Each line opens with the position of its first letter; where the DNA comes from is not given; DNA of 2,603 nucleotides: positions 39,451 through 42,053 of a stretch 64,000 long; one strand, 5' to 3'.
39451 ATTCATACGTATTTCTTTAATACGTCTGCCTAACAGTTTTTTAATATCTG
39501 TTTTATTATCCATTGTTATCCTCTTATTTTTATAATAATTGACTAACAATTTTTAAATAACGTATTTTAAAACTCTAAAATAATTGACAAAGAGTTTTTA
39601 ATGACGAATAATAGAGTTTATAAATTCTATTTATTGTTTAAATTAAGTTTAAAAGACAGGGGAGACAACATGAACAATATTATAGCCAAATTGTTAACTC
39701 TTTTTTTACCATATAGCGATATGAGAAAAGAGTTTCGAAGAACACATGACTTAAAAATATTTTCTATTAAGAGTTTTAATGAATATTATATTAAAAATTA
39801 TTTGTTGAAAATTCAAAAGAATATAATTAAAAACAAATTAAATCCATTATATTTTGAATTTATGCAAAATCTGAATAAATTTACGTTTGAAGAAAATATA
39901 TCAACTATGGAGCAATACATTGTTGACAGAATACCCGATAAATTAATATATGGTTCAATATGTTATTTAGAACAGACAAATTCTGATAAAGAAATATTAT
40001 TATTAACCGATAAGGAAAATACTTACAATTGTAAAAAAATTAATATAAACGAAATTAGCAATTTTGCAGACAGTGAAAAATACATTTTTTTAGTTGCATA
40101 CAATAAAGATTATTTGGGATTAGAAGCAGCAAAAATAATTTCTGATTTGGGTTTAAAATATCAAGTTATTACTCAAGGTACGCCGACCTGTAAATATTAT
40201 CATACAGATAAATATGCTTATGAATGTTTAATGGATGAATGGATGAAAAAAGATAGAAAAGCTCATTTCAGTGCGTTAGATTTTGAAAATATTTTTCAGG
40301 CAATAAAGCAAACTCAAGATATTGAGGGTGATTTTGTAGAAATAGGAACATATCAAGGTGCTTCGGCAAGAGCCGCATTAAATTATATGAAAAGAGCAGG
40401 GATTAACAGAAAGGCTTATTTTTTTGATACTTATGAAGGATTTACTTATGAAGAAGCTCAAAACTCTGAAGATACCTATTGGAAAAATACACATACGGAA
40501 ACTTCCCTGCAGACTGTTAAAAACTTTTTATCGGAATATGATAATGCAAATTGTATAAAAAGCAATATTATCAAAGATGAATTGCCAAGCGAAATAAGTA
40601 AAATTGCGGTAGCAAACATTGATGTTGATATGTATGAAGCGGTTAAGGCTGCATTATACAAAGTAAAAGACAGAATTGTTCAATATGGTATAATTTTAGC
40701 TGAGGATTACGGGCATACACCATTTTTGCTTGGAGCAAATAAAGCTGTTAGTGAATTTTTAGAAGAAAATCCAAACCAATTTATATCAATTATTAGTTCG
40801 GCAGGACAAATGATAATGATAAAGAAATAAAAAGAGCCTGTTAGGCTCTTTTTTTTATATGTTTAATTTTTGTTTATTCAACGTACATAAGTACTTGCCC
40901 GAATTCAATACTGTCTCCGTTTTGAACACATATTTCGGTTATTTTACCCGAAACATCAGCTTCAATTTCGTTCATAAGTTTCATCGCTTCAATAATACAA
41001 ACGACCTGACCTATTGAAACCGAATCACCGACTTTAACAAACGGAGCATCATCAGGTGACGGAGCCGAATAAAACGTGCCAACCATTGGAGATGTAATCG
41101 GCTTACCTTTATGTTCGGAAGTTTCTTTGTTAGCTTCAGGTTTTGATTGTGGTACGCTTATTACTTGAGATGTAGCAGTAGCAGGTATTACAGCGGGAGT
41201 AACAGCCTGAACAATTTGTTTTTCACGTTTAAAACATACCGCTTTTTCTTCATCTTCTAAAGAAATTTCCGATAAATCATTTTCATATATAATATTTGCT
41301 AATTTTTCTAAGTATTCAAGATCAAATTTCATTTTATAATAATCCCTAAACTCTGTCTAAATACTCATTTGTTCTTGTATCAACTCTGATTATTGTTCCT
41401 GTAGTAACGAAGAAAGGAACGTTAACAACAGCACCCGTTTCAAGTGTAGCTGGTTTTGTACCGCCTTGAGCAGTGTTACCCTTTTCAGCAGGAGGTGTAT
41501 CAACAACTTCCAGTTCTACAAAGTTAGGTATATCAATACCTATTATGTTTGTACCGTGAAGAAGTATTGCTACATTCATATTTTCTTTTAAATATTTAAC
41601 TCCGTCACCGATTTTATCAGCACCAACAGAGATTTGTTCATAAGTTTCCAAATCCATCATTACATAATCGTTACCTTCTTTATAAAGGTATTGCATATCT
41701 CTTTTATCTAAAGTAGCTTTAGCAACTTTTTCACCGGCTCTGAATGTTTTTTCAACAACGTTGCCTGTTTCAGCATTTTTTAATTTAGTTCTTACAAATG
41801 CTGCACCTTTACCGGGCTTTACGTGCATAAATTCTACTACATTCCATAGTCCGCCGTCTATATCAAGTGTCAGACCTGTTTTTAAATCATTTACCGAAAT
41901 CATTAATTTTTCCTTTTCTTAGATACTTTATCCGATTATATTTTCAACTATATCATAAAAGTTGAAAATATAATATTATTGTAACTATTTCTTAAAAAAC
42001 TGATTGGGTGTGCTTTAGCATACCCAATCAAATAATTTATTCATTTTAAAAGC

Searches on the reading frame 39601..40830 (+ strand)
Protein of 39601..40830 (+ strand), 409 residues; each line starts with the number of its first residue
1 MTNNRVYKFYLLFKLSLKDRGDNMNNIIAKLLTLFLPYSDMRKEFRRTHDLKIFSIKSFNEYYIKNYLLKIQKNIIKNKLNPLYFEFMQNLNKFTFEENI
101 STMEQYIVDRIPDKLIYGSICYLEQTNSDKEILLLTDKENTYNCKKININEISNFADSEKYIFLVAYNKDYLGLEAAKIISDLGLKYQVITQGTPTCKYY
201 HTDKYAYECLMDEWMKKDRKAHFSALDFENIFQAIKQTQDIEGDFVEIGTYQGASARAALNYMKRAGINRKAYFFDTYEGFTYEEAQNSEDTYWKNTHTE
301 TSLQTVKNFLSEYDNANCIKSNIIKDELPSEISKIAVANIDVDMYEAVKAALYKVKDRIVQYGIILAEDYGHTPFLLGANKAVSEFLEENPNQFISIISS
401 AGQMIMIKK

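Call 55: search_protein_families(library=pfam, proteins=[window:39601-40830:+], max_evalue=0.00001)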
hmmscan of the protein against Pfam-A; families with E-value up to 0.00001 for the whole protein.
window:39601-40830:+ (409 aa): 2 families
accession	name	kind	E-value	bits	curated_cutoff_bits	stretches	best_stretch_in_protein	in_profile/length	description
PF05711.17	TylF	-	3.4e-15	56.4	23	1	231-388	82-244/264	Macrocin-O-methyltransferase (TylF)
PF13578.12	Methyltransf_24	-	6.1e-09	37.2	26.3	1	246-370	1-105/105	Methyltransferase domain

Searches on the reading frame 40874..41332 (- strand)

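Call 55: search_protein_families(library=pfam, proteins=[window:40874-41332:-], max_evalue=0.00001)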
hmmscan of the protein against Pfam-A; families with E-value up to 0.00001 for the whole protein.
window:40874-41332:- (152 aa): 2 families
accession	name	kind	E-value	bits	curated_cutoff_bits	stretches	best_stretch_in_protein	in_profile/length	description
PF00364.28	Biotin_lipoyl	-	2.9e-24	85.1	22.1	1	78-150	2-72/73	Biotin-requiring enzyme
PF13533.13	Biotin_lipoyl_2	-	2.6e-07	30.7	29.8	0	123-151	3-31/32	Biotin-lipoyl like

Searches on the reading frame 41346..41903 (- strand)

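Call 55: search_protein_families(library=pfam, proteins=[window:41346-41903:-], max_evalue=0.00001)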
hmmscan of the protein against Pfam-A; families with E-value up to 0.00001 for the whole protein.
window:41346-41903:- (185 aa): 3 families
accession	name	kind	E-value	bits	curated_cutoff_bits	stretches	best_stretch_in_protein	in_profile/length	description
PF08207.18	EFP_N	-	2.1e-27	95.3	23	1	3-60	1-58/58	Elongation factor P (EF-P) KOW-like domain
PF09285.17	Elong-fact-P_C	-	4.2e-25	87.7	25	1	129-184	1-56/56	Elongation factor P, C-terminal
PF01132.26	EFP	-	2.5e-23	82.2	27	1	68-121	1-54/54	Elongation factor P (EF-P) OB domain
